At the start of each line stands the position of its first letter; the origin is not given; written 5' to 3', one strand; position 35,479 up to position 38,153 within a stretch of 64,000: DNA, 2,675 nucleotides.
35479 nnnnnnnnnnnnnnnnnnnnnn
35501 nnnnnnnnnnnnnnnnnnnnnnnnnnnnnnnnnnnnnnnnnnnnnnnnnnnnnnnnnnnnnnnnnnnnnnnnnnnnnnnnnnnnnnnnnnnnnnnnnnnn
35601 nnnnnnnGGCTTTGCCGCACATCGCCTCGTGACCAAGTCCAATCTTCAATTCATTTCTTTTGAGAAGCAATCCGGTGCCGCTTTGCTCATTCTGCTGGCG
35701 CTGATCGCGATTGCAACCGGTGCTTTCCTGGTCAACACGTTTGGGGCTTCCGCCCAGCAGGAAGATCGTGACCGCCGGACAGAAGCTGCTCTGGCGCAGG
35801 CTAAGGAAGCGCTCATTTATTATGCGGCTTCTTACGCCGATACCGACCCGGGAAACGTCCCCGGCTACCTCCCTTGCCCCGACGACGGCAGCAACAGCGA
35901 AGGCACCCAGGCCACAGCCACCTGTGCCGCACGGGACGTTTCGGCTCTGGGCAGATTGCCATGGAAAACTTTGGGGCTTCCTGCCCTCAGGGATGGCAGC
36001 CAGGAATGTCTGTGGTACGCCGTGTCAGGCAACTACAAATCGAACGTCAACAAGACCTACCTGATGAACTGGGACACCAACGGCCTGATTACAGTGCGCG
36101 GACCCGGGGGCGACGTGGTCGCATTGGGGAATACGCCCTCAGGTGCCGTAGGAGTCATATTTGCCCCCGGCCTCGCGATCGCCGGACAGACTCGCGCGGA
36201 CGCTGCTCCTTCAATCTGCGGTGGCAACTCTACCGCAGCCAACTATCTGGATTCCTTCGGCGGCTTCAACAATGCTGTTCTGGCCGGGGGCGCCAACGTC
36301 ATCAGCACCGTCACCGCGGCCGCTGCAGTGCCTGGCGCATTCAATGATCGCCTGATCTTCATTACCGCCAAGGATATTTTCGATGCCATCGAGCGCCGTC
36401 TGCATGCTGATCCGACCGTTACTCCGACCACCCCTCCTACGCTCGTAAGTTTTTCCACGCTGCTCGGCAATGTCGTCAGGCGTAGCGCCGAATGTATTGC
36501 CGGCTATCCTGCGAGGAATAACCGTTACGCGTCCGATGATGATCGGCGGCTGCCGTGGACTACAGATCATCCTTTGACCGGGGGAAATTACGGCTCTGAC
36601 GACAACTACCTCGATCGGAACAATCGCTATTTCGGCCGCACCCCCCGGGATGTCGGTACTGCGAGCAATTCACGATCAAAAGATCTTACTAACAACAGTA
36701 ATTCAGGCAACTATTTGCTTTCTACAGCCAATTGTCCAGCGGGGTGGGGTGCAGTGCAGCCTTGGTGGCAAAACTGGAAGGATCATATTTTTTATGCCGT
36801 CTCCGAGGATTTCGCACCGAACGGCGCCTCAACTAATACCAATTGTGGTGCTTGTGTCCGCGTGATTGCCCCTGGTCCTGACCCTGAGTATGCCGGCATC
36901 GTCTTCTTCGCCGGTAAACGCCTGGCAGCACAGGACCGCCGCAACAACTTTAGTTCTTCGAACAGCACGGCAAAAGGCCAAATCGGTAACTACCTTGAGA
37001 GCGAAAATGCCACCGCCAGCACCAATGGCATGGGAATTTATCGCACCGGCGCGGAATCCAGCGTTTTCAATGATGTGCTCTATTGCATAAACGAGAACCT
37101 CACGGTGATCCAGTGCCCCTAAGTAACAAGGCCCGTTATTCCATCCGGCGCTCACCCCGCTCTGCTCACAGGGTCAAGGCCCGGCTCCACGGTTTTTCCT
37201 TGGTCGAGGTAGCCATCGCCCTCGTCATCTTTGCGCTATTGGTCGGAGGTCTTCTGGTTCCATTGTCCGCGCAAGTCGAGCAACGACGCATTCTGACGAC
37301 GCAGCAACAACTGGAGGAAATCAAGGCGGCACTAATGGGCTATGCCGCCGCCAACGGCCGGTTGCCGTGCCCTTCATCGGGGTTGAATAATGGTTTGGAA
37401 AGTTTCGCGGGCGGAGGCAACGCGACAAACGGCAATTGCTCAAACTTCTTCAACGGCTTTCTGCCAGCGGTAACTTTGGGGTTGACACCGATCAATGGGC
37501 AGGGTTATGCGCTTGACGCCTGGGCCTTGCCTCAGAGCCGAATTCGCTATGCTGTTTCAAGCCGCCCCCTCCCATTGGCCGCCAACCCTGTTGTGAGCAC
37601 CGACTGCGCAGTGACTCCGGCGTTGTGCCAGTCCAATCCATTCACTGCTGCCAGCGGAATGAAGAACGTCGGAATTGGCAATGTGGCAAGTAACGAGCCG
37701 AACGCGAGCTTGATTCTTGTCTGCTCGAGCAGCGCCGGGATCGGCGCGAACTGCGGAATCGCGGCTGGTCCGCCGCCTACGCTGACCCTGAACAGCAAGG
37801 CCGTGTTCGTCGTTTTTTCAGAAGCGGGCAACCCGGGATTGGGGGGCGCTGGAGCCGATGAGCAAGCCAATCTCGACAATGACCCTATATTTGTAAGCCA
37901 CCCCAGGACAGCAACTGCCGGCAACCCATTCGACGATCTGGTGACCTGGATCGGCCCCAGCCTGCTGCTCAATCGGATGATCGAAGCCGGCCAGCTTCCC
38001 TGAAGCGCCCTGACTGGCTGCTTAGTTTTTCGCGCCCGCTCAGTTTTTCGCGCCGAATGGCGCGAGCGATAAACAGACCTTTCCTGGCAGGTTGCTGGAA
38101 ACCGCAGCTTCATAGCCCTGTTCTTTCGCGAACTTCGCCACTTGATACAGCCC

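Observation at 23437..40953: A 17.5-kb MSH/T2SS-like type IV filament locus sits exactly in the mlaF <> kdsD divergent junction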

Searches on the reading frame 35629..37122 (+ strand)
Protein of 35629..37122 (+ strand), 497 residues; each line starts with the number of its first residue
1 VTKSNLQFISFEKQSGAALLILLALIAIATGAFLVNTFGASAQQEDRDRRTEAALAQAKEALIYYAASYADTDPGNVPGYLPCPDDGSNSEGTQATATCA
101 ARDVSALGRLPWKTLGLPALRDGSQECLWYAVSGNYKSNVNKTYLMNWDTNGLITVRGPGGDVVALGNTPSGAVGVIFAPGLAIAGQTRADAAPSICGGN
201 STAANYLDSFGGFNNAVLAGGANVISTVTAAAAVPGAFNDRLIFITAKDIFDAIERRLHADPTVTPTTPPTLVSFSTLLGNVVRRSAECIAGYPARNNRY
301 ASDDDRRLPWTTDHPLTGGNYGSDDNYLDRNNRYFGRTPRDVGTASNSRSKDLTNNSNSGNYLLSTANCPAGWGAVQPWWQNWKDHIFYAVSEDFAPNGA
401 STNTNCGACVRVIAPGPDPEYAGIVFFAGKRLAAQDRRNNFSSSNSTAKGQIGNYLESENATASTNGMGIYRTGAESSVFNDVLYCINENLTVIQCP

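Call 3: search_protein_families(library=pfam, proteins=[window:35629-37122:+], max_evalue=0.01)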
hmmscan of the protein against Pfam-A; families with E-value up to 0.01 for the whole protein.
window:35629-37122:+ (497 aa): 0 families

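Call 5: search_protein_families(library=ncbifam, proteins=[window:35629-37122:+], max_evalue=0.01)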
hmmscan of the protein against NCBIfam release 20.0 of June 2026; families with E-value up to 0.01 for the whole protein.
window:35629-37122:+ (497 aa): 0 families

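Call 17: find_homologous_proteins(query=window:35629-37122:+)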
Query window:35629-37122:+ (497 aa): 1587 proteins with E <= 0.001 among 8000 candidates; the best 120 are listed.
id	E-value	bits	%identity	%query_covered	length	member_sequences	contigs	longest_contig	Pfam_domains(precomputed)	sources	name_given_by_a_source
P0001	0.0e+0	1125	100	100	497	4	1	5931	-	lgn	-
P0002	2.5e-245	833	78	100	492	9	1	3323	-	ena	-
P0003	1.1e-237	808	76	94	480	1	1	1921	-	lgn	-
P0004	9.2e-195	666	65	98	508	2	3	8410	-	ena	-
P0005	1.7e-184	632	62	98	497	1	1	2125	-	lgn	-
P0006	2.1e-177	609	61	99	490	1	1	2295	-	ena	-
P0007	4.9e-176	604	59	99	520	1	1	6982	-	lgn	-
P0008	1.7e-166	573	60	93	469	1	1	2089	-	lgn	-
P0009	3.5e-138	479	51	98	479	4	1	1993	-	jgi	jgi:hypothetical protein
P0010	6.2e-110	386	45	97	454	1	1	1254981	-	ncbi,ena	-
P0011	8.2e-107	376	44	98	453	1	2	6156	-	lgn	-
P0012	3.0e-106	374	45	97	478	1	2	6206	-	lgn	-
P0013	1.0e-105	372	44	98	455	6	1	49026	-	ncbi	ncbi:MAG: hypothetical protein ACLQHK_04415 [Gallionellaceae bacterium]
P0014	1.1e-105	372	45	97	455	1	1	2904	-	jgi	jgi:hypothetical protein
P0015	6.4e-105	370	43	98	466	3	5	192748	-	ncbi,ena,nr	ncbi:MAG: hypothetical protein HKM01_08790 [Gallionella sp.]|nr:hypothetical protein [Gallionella sp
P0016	7.3e-105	369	43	99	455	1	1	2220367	-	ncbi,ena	-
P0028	4.4e-102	360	42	98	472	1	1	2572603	-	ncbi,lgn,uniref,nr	ncbi:hypothetical protein FGKAn22_18940 [Ferrigenium kumadai]|uniref:Uncharacterized protein n=1 Tax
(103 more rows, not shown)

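Call 18: find_encoding_contigs(protein=P0028, flank=10000, max_places=2)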
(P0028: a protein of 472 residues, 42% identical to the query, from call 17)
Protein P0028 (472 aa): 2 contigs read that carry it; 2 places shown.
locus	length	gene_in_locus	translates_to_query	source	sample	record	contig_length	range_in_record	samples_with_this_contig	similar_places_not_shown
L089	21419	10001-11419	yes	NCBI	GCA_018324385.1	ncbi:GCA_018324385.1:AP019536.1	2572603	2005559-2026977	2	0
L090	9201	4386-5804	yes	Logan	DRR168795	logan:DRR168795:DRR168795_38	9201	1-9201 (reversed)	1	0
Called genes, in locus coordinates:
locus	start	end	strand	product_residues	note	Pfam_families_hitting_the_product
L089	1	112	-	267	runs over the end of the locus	PF00005:ABC_tran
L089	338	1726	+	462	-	PF13191:AAA_16 (weak), PF13401:AAA_22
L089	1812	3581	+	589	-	PF00263:Secretin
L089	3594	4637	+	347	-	PF00515:TPR_1 (faint), PF07719:TPR_2 (faint), PF13181:TPR_8 (faint), PF13428:TPR_14 (faint), PF13431:TPR_17 (faint), PF14559:TPR_19 (faint), PF23914:TPR_CcmH_CycH (faint), PF13432:TPR_16 (weak)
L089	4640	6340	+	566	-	PF05157:MshEN, PF00437:T2SSE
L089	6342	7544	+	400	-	PF28597:T2SSF_N (weak), PF00482:T2SSF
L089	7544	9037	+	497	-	-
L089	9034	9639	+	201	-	-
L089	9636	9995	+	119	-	-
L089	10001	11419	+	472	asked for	-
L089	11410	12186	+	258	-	PF07963:N_methyl (weak)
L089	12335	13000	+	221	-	-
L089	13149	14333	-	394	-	PF07759:DUF1615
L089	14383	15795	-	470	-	PF01406:tRNA-synt_1e, PF01921:tRNA-synt_1f (faint), PF00133:tRNA-synt_1 (faint), PF09334:tRNA-synt_1g (weak), PF09190:DALR_2, PF23493:CysS_C (weak)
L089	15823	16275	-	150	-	PF00582:Usp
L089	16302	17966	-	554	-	PF00749:tRNA-synt_1c, PF03950:tRNA-synt_1c_C, PF20974:tRNA-synt_1c_C2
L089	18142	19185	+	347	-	PF12895:ANAPC3 (faint), PF13432:TPR_16, PF14559:TPR_19 (weak), PF14559:TPR_19, PF00515:TPR_1 (weak), PF13414:TPR_11 (weak), PF24125:Cds6_C, PF14534:DUF4440 (weak), +9 more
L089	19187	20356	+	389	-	PF03734:YkuD, PF24125:Cds6_C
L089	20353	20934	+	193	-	PF00160:Pro_isomerase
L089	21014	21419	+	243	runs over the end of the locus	PF00149:Metallophos, PF12850:Metallophos_2 (faint)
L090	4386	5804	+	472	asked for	-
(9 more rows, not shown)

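Call 26: search_solved_structures(query=A1, max_evalue=1)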
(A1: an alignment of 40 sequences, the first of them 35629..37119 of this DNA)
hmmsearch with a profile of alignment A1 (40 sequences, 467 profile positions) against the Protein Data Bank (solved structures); distinct sequences matched with E-value up to 1: 0.

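Call 36: search_protein_families(library=pfam, proteins=[L089:12335-13000:+], max_evalue=0.001)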
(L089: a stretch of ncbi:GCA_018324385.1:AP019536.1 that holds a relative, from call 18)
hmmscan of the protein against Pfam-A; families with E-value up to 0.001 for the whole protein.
L089:12335-13000:+ (221 aa): 0 families

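Call 37: predict_structure(alignment_id=A1)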
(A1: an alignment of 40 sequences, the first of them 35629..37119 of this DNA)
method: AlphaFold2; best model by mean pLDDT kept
length: 497 residues; sequences in the alignment: 40
mean_pLDDT: 82.6   pTM: 0.83
mean pLDDT of the five models: 82.6, 80.9, 80.6, 78.3, 78.2
residues with pLDDT >= 90: 210; 70-90: 197; 50-70: 67; < 50: 23
segments of 3 or more residues with pLDDT < 50: 1-3, 10-14, 136-144
pLDDT, mean of each block of 10 residues (from residue 1): 46 55 73 63 90 96 93 85 84 78 80 92 92 59 59 90 90 93 81 58 87 85 84 75 93 93 90 94 95 87 82 72 77 90 72 83 87 90 90 91 74 82 94 81 68 90 90 91 94 94
secondary structure, 60 per line:
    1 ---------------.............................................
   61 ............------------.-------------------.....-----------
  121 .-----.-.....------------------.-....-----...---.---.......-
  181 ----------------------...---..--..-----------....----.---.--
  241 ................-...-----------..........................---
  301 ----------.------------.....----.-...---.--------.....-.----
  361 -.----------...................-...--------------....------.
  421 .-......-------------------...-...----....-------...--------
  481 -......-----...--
elements in order: H16-72 E105-109 E129-133 E154-157 E163-165 E173-179 E226-229 E241-246 H247-256 E258-260 E272-274 H275-296 H324-327 E335-337 H350-354 H373-386 E387-391 E410-413 E423-428 H459-462 E470-472 E482-487 E493-495

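Call 39: fold_search(model_id=the predicted structure, library=pdb)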
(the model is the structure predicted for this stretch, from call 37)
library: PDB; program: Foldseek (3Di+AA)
matches with E <= 10: 2; with E <= 0.001: 0
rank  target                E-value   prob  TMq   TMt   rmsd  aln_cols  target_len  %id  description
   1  5b83_D                7.4e+00  0.00  0.04  0.06  12.2        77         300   17  Crystal structure of Optineurin UBAN in complex with linear ubiquitin (released 2016-09-07)
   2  9e78_1S               9.5e+00  0.01  0.06  0.04   9.9        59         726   15  48-nm repeat of the Leishmania tarentolae doublet microtubule (released 2025-03-12)

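Call 45: find_encoding_contigs(protein=P0010, flank=10000, max_places=1)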
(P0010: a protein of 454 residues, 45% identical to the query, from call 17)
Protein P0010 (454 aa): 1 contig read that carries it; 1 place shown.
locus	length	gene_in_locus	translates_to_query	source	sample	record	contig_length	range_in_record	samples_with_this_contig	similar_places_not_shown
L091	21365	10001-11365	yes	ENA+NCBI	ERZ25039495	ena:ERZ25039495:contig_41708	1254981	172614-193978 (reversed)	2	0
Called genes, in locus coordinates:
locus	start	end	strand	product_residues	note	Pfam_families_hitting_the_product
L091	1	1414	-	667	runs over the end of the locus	PF05226:CHASE2, PF13487:HD_5, PF01966:HD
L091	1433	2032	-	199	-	PF00691:OmpA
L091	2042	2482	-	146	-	PF04773:FecR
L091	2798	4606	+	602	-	PF00263:Secretin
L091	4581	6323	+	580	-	PF05157:MshEN, PF13191:AAA_16 (faint), PF00437:T2SSE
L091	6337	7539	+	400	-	PF28597:T2SSF_N, PF00482:T2SSF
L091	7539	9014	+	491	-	-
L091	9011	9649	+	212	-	-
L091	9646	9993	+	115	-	-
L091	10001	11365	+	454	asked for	-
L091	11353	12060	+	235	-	-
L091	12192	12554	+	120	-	PF13442:Cytochrome_CBB3 (weak), PF00034:Cytochrom_C (weak)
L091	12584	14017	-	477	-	PF01406:tRNA-synt_1e, PF00133:tRNA-synt_1 (faint), PF09334:tRNA-synt_1g (weak), PF01921:tRNA-synt_1f (weak), PF09190:DALR_2, PF23493:CysS_C (weak)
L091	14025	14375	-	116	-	-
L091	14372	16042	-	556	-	PF00749:tRNA-synt_1c, PF03950:tRNA-synt_1c_C, PF20974:tRNA-synt_1c_C2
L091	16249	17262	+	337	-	PF07719:TPR_2 (faint), PF13424:TPR_12 (faint), PF13174:TPR_6 (faint), PF13428:TPR_14 (faint), PF14559:TPR_19 (weak), PF00515:TPR_1 (weak), PF13414:TPR_11 (weak), PF24125:Cds6_C, +4 more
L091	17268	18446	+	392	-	PF03734:YkuD, PF24125:Cds6_C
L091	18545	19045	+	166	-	PF00160:Pro_isomerase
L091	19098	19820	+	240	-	PF00149:Metallophos, PF12850:Metallophos_2 (faint)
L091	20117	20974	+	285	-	PF00140:Sigma70_r1_2 (weak), PF04542:Sigma70_r2, PF04545:Sigma70_r4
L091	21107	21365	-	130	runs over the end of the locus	PF04386:SspB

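Call 46: find_encoding_contigs(protein=P0016, flank=10000, max_places=1)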
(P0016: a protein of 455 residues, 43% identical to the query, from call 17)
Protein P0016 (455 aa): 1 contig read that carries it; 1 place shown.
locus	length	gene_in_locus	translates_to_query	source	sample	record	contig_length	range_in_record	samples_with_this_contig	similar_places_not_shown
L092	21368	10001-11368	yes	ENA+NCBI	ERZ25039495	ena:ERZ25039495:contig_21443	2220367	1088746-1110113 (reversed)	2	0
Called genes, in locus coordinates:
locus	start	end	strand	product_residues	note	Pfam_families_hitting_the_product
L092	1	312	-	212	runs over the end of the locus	PF05494:MlaC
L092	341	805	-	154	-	PF02470:MlaD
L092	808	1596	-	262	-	PF02405:MlaE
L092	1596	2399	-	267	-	PF00005:ABC_tran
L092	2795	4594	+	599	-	PF00263:Secretin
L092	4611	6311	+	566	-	PF05157:MshEN, PF00437:T2SSE, PF13191:AAA_16 (faint)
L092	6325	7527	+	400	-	PF28597:T2SSF_N, PF00482:T2SSF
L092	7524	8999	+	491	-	-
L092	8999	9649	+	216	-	-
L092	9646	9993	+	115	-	-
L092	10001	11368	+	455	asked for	-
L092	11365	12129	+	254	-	-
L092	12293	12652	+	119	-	PF00034:Cytochrom_C, PF13442:Cytochrome_CBB3 (weak)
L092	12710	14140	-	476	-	PF01406:tRNA-synt_1e, PF01921:tRNA-synt_1f (faint), PF00133:tRNA-synt_1 (faint), PF09334:tRNA-synt_1g (weak), PF09190:DALR_2, PF23493:CysS_C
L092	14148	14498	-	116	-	-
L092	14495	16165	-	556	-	PF00749:tRNA-synt_1c, PF03950:tRNA-synt_1c_C, PF20974:tRNA-synt_1c_C2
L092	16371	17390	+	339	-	PF13371:TPR_9 (faint), PF07719:TPR_2 (faint), PF13174:TPR_6 (faint), PF13432:TPR_16 (weak), PF14559:TPR_19, PF00515:TPR_1 (weak), PF13414:TPR_11 (weak), PF24125:Cds6_C, +6 more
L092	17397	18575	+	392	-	PF03734:YkuD, PF24125:Cds6_C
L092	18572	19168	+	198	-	PF00160:Pro_isomerase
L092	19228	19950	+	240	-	PF00149:Metallophos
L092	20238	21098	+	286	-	PF00140:Sigma70_r1_2 (weak), PF04542:Sigma70_r2, PF04545:Sigma70_r4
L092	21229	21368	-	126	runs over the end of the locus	PF04386:SspB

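Call 67: search_protein_representatives(alignment_id=A1)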
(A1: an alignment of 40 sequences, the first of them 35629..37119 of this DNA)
Query: 40 sequences, 467 profile positions. Proteins with E-value up to 0.001 (for the whole library): 3969; up to 1e-10: 2974; up to 1e-30: 1580. The best 150 are listed.
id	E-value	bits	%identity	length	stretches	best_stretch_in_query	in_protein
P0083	7.4e-197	671.2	-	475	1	7-466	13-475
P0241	3.5e-195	665.7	-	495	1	7-466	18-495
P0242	6.8e-191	651.5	-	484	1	5-467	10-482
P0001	1.2e-184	630.9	-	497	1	6-467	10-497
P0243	5.8e-179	612.2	-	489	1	6-467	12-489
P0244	1.7e-172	590.9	-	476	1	4-467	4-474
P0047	4.9e-172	589.3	-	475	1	6-466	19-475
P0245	8.4e-166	568.8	-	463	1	6-467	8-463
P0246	2.5e-157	540.9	-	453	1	18-467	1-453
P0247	1.1e-154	532.2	-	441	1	7-467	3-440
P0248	1.2e-151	522.2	-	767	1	8-465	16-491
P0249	6.1e-150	516.5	-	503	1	5-466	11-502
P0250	3.0e-148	511.0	-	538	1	7-464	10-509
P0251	3.9e-148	510.5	-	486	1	7-467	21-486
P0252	3.8e-147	507.3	-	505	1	5-467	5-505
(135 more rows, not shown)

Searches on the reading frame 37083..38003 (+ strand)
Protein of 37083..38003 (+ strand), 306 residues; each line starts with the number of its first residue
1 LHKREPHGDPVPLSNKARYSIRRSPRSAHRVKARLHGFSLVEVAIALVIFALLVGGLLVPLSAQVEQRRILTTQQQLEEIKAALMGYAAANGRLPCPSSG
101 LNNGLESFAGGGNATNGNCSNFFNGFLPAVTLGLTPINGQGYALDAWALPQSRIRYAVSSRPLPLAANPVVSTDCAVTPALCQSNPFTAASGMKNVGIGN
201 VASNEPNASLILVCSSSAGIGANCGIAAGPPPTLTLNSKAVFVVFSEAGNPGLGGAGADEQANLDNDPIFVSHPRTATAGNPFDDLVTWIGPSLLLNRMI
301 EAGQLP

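Call 4: search_protein_families(library=pfam, proteins=[window:37083-38003:+], max_evalue=0.01)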
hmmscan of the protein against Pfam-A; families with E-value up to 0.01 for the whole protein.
window:37083-38003:+ (306 aa): 1 family
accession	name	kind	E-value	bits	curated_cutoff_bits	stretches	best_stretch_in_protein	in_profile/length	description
PF07963.17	N_methyl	-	6.6e-06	25.9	21.2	1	36-58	5-27/27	Prokaryotic N-terminal methylation motif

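Call 6: search_protein_families(library=ncbifam, proteins=[window:37083-38003:+], max_evalue=0.01)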
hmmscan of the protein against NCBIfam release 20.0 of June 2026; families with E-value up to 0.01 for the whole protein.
window:37083-38003:+ (306 aa): 3 families
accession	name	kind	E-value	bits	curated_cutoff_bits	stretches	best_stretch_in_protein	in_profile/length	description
TIGR01710.1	typeII_sec_gspG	equivalog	1.6e-06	28.2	88.85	1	36-102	1-67/134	type II secretion system major pseudopilin GspG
TIGR02532.1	IV_pilin_GFxxxE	domain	0.00058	19.6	16.3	1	36-57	2-23/24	prepilin-type N-terminal cleavage/methylation domain-containing protein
NF041013.1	T4P_ComGE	equivalog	0.0026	17.8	49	1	35-77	3-46/83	competence type IV pilus minor pilin ComGE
